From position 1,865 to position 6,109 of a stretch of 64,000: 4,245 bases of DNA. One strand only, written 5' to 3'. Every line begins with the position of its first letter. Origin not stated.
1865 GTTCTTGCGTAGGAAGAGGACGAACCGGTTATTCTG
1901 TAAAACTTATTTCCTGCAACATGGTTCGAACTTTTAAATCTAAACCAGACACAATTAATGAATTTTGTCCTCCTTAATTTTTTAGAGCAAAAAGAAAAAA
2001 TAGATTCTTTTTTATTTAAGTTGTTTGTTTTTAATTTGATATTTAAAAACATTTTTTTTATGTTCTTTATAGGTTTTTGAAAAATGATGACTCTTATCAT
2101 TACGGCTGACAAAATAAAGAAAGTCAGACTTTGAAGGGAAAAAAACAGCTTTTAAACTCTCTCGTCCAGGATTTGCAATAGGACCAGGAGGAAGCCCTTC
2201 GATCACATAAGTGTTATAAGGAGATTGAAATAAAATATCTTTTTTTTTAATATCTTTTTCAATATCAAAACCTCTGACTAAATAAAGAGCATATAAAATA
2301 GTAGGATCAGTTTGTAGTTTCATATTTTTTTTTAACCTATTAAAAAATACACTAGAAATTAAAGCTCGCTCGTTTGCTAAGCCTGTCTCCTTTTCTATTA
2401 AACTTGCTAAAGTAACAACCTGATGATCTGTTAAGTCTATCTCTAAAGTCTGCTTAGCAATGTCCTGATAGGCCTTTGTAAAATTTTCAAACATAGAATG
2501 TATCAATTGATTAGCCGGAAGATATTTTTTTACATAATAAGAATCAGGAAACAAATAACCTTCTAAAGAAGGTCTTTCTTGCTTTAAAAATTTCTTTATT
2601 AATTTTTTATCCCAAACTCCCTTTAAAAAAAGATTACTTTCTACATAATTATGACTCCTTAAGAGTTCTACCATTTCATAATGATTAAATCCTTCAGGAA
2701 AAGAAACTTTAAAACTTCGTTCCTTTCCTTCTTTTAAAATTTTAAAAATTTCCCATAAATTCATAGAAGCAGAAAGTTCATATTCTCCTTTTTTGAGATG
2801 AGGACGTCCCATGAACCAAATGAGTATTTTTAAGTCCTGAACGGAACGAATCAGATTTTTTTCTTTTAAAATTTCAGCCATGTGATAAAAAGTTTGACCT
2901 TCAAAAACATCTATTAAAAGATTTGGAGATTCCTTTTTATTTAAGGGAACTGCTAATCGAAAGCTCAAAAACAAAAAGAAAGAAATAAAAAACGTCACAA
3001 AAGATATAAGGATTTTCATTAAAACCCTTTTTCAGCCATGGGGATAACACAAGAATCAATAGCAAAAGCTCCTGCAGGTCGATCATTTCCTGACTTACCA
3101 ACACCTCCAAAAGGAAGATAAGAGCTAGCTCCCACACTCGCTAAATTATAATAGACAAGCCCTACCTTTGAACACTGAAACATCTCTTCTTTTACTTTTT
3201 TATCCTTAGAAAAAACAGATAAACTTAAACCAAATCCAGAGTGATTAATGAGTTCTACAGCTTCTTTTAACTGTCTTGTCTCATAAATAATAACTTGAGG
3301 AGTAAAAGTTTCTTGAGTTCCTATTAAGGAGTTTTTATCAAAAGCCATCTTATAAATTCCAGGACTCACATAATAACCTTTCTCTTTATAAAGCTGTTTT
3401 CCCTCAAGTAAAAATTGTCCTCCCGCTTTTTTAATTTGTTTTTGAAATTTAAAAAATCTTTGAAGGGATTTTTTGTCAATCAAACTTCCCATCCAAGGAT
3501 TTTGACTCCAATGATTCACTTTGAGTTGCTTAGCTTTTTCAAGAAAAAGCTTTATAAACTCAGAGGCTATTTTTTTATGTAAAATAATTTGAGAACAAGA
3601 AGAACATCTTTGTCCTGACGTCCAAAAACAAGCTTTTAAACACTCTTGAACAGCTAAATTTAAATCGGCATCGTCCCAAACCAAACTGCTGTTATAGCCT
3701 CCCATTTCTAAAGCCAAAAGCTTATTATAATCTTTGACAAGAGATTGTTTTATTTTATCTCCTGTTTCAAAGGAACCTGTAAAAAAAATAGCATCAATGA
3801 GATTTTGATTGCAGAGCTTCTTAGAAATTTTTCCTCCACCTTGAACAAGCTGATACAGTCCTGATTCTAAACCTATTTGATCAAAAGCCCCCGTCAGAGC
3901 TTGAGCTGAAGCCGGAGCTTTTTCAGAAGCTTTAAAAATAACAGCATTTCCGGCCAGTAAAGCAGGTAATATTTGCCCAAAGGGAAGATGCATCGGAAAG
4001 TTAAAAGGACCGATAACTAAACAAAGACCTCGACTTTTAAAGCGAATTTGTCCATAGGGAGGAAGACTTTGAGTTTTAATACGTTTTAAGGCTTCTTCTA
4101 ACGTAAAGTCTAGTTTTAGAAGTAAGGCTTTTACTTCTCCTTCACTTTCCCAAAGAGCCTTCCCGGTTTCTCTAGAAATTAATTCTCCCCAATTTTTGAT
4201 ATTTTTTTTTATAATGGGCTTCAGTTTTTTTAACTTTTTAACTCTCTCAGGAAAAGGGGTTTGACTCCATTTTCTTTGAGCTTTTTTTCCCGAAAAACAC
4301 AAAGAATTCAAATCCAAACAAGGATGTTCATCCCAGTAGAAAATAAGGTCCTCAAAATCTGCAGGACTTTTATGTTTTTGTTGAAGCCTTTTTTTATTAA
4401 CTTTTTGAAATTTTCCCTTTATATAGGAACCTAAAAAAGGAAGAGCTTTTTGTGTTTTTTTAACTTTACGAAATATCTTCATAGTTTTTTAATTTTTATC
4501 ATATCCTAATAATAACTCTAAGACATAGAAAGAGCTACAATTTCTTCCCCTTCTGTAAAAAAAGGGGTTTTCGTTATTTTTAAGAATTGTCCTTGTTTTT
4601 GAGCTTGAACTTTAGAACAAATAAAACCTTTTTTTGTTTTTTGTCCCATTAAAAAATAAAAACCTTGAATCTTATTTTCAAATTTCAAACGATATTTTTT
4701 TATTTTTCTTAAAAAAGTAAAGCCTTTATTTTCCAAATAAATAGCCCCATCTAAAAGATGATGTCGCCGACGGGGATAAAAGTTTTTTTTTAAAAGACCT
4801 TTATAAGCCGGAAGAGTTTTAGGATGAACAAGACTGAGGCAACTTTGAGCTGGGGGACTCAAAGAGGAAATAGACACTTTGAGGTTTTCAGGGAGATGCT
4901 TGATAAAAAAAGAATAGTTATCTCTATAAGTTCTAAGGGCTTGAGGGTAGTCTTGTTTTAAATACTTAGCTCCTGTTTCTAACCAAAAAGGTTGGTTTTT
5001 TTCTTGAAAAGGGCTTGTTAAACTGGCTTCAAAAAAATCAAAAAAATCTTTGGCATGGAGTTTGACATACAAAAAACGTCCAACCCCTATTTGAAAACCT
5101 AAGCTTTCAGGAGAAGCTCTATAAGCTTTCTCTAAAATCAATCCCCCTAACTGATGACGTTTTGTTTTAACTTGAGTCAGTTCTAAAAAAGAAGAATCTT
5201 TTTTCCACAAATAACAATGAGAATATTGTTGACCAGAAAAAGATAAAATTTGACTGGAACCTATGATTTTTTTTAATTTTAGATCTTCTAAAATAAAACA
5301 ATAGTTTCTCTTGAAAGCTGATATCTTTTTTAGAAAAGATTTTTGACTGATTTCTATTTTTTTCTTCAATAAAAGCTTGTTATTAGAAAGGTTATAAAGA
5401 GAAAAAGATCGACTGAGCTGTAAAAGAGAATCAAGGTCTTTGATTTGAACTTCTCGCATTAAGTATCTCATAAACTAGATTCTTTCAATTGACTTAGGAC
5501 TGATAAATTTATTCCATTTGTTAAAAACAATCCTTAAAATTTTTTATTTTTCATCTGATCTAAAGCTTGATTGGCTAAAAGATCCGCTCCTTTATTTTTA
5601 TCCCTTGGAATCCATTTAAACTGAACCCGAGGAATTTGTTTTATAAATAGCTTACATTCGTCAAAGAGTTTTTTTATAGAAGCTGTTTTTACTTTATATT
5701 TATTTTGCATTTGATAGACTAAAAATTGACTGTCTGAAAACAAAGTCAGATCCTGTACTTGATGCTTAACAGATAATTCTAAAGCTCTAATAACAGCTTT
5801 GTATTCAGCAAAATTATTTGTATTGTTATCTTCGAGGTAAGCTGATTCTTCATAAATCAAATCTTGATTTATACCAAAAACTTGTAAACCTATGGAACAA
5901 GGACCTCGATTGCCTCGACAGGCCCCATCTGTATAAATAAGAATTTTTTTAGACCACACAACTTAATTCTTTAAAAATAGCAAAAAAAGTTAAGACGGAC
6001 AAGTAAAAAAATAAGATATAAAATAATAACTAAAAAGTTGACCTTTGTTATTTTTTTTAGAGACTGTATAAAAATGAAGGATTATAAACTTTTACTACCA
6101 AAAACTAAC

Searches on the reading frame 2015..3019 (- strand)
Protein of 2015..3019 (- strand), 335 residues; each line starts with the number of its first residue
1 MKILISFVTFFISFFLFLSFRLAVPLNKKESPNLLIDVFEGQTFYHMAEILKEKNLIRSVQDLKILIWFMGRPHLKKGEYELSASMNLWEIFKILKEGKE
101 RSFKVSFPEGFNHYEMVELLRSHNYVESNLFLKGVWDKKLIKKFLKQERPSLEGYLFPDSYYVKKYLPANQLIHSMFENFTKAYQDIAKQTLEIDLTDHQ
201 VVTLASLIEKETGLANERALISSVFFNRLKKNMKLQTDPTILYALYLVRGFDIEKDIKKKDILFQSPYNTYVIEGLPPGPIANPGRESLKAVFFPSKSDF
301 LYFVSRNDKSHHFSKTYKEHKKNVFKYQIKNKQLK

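Call 52: search_protein_families(library=pfam, proteins=[window:2015-3019:-], max_evalue=0.00001)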
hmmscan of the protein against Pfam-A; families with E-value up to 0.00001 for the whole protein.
window:2015-3019:- (335 aa): 1 family
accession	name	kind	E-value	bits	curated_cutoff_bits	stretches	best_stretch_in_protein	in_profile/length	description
PF02618.21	YceG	-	7.8e-82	275.3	32.4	1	37-324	2-273/275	YceG-like family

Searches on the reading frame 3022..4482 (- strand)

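Call 52: search_protein_families(library=pfam, proteins=[window:3022-4482:-], max_evalue=0.00001)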
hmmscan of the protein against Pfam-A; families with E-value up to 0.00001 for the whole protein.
window:3022-4482:- (487 aa): 1 family
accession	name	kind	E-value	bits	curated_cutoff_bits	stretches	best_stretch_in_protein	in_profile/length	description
PF00171.27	Aldedh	-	1.4e-99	334.2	23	1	60-477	33-454/461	Aldehyde dehydrogenase family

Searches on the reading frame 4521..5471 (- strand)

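Call 52: search_protein_families(library=pfam, proteins=[window:4521-5471:-], max_evalue=0.00001)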
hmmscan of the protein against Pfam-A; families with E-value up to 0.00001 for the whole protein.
window:4521-5471:- (317 aa): 1 family
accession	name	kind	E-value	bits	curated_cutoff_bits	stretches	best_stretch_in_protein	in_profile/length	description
PF04958.18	AstA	-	5.1e-32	111.2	29.4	1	4-300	3-318/337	Arginine N-succinyltransferase beta subunit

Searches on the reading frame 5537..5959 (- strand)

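Call 52: search_protein_families(library=pfam, proteins=[window:5537-5959:-], max_evalue=0.00001)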
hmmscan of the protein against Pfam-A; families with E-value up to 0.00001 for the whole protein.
window:5537-5959:- (141 aa): 2 families
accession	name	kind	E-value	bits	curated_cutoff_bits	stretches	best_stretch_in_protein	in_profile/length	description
PF13456.12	RVT_3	-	4.9e-21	75.4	21.6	1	10-132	2-123/123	Reverse transcriptase-like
PF00075.30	RNase_H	-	2e-16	60.9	25.8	1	4-132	2-139/141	RNase H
